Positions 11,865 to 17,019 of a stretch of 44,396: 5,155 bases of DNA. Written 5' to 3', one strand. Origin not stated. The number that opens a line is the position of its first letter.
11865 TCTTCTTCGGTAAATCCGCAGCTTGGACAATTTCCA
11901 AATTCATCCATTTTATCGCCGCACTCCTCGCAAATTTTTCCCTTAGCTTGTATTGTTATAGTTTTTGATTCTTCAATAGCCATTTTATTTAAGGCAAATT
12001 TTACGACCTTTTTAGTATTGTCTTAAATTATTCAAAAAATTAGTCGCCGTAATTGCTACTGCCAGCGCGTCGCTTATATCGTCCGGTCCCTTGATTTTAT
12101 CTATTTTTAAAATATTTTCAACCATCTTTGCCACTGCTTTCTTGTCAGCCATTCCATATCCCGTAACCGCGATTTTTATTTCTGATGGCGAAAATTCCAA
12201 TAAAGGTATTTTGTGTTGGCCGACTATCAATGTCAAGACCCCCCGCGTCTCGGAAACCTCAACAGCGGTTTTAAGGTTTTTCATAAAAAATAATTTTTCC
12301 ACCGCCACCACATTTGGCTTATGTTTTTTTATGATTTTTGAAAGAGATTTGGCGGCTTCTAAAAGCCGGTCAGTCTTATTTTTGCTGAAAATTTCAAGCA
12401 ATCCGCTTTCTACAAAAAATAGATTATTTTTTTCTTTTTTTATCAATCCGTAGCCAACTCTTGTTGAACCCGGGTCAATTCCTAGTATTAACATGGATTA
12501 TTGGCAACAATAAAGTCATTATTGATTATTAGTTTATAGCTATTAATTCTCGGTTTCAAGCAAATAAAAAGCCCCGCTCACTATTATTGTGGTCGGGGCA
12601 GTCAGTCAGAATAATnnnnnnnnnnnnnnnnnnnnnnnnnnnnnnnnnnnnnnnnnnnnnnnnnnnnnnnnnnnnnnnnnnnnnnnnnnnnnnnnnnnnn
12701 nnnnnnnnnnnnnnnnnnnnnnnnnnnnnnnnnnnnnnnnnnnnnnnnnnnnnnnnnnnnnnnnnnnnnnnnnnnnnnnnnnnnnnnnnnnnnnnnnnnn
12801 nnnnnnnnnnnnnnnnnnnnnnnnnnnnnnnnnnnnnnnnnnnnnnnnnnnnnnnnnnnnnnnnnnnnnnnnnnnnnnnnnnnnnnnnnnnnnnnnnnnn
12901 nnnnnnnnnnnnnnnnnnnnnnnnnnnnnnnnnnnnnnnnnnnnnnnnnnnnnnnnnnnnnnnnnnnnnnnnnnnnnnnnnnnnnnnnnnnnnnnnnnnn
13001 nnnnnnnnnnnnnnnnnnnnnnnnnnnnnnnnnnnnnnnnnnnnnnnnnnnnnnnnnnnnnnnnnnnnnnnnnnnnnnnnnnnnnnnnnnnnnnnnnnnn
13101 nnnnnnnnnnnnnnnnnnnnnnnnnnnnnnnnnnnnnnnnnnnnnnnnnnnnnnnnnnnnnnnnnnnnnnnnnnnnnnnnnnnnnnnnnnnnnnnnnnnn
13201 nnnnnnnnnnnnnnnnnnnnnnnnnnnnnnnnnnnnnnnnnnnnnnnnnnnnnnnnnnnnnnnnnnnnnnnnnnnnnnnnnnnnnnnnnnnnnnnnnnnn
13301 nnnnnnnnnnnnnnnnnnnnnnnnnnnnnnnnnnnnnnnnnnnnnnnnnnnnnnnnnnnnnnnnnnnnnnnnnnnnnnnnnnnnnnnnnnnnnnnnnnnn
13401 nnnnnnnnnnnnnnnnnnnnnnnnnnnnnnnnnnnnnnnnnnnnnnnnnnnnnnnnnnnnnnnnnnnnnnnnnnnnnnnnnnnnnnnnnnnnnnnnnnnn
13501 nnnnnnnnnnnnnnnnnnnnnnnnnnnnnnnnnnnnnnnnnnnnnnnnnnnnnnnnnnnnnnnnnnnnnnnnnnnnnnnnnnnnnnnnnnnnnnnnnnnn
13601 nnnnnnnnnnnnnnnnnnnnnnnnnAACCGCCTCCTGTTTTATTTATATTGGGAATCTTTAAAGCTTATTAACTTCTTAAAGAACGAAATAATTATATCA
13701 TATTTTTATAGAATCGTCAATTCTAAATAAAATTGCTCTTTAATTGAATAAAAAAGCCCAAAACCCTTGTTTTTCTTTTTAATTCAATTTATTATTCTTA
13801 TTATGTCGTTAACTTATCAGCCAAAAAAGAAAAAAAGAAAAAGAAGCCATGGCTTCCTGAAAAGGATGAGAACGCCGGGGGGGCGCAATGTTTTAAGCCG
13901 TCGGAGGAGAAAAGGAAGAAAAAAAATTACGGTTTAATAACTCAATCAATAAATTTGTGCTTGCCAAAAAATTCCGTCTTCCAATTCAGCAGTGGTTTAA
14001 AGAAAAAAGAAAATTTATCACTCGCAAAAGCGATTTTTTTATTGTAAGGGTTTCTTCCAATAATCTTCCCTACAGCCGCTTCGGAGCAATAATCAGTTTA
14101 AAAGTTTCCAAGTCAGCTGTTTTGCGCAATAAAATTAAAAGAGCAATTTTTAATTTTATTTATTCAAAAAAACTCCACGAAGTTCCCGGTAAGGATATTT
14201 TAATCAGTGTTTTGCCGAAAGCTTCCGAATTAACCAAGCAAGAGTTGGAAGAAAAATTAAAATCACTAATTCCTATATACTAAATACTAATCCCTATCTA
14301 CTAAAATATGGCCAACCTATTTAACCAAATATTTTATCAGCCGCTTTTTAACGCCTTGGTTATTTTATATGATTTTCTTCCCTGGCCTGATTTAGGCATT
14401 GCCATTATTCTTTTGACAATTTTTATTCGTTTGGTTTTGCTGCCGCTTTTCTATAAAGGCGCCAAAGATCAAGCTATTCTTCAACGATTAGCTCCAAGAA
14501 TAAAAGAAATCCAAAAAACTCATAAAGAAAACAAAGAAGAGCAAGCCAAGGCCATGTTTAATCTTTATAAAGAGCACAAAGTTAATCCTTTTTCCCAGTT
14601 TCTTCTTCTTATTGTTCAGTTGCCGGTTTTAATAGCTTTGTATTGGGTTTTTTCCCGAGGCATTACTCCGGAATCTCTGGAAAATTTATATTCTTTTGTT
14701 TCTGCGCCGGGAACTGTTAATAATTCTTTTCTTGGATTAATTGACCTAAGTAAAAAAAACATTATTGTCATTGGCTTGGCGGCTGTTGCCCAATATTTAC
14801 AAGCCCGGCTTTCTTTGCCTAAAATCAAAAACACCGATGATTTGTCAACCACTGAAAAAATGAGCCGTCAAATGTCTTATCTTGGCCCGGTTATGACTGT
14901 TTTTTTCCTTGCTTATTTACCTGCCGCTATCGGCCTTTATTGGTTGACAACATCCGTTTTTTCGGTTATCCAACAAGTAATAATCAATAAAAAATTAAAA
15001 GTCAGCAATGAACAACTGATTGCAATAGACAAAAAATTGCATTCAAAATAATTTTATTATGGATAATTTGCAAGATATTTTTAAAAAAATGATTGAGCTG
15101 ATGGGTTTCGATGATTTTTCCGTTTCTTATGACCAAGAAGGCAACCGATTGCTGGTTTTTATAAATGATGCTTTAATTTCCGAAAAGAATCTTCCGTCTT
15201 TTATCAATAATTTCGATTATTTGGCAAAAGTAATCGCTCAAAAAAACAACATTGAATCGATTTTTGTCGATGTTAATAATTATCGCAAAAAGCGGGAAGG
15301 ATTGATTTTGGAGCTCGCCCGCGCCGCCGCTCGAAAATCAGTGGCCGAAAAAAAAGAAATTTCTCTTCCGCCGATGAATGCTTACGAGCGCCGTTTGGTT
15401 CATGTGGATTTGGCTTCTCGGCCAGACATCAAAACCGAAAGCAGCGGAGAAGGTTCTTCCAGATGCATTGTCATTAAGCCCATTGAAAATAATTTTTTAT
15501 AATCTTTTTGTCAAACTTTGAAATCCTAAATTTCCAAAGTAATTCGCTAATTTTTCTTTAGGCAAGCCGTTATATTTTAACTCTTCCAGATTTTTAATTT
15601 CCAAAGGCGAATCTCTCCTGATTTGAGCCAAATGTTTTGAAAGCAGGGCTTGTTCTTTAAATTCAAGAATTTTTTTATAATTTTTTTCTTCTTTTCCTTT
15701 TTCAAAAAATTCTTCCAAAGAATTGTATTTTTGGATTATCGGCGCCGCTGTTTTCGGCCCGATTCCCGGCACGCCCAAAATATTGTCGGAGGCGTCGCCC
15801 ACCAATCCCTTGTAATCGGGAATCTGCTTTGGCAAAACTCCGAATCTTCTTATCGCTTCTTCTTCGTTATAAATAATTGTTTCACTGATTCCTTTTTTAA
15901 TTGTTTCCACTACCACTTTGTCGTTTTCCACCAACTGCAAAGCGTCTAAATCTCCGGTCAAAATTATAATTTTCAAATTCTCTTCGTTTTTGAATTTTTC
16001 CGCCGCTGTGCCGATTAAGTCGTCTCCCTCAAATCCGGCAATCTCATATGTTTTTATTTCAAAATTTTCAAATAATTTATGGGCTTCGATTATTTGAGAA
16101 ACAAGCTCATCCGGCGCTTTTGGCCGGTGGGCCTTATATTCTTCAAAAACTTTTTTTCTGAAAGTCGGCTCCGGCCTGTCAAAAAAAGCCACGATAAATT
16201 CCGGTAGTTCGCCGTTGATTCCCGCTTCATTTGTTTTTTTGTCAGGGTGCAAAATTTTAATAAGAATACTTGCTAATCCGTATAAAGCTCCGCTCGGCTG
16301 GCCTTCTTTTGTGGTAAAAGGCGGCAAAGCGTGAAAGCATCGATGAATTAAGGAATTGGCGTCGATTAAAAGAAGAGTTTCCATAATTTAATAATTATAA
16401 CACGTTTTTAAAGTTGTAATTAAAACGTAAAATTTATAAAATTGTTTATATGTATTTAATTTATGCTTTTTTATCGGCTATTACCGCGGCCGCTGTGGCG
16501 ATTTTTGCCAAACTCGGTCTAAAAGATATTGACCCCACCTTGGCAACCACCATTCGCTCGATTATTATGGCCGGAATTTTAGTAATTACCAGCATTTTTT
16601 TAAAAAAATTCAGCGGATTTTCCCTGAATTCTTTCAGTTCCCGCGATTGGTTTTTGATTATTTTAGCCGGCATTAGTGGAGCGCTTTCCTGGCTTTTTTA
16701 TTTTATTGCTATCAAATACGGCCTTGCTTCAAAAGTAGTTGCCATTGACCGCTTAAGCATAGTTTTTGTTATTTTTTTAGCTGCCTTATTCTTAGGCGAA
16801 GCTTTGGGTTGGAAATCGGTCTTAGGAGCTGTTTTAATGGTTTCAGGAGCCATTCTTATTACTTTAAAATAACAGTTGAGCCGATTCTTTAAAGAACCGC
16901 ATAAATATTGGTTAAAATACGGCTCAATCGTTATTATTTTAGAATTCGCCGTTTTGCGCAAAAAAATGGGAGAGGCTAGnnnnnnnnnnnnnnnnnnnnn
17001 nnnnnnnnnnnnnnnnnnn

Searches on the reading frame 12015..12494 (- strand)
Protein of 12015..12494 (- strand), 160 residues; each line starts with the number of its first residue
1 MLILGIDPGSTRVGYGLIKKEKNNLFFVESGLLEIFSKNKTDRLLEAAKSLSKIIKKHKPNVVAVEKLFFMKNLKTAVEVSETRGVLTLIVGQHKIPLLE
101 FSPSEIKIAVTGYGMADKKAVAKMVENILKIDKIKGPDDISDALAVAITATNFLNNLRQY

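Call 81: search_protein_families(library=pfam, proteins=[window:12015-12494:-], max_evalue=0.001)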
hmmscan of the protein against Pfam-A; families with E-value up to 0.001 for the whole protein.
window:12015-12494:- (160 aa): 1 family
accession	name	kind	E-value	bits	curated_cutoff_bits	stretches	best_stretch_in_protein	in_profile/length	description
PF02075.23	RuvC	-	1.6e-43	148.6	22.2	1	3-149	1-147/148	Crossover junction endodeoxyribonuclease RuvC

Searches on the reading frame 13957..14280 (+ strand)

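Call 81: search_protein_families(library=pfam, proteins=[window:13957-14280:+], max_evalue=0.001)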
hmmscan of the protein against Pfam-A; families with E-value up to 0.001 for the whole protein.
window:13957-14280:+ (108 aa): 1 family
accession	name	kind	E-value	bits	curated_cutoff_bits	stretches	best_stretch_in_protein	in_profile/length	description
PF00825.24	Ribonuclease_P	-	1.8e-14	54.1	22.3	1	11-105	14-105/109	Ribonuclease P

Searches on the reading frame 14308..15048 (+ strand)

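Call 81: search_protein_families(library=pfam, proteins=[window:14308-15048:+], max_evalue=0.001)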
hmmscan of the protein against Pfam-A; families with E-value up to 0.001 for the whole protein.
window:14308-15048:+ (247 aa): 1 family
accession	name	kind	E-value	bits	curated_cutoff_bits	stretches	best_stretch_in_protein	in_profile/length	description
PF02096.25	60KD_IMP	-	3.1e-45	154.5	35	1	30-228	2-163/163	60Kd inner membrane protein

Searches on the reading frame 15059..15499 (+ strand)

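Call 81: search_protein_families(library=pfam, proteins=[window:15059-15499:+], max_evalue=0.001)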
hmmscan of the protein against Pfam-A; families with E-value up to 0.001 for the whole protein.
window:15059-15499:+ (147 aa): 1 family
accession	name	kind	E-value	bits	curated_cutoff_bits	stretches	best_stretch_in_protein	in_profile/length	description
PF01424.28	R3H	-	2.1e-15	56.9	26.8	1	83-141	3-60/60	R3H domain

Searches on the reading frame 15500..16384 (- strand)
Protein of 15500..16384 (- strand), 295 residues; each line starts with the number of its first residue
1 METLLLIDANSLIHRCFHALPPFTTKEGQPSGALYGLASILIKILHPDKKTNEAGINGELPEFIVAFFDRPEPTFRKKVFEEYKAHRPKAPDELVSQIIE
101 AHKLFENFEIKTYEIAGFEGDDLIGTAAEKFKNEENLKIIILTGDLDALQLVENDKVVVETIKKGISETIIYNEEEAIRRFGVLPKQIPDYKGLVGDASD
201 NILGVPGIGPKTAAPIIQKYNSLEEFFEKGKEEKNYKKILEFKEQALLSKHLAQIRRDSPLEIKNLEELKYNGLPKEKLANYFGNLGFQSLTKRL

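Call 81: search_protein_families(library=pfam, proteins=[window:15500-16384:-], max_evalue=0.001)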
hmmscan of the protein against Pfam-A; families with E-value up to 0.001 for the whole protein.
window:15500-16384:- (295 aa): 2 families
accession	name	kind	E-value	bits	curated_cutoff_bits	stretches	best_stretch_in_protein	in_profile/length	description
PF02739.22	5_3_exonuc_N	-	2.5e-44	151.3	34.3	1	3-182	1-164/164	5'-3' exonuclease, N-terminal resolvase-like domain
PF01367.25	5_3_exonuc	-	1.3e-27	96.6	40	1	184-273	2-93/97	5'-3' exonuclease, C-terminal SAM fold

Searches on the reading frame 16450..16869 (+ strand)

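Call 81: search_protein_families(library=pfam, proteins=[window:16450-16869:+], max_evalue=0.001)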
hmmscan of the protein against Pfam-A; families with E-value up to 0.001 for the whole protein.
window:16450-16869:+ (140 aa): 1 family
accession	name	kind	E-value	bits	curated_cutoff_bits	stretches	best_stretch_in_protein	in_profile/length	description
PF00892.27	EamA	-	2.2e-22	80.2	28.2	1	3-138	4-134/135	EamA-like transporter family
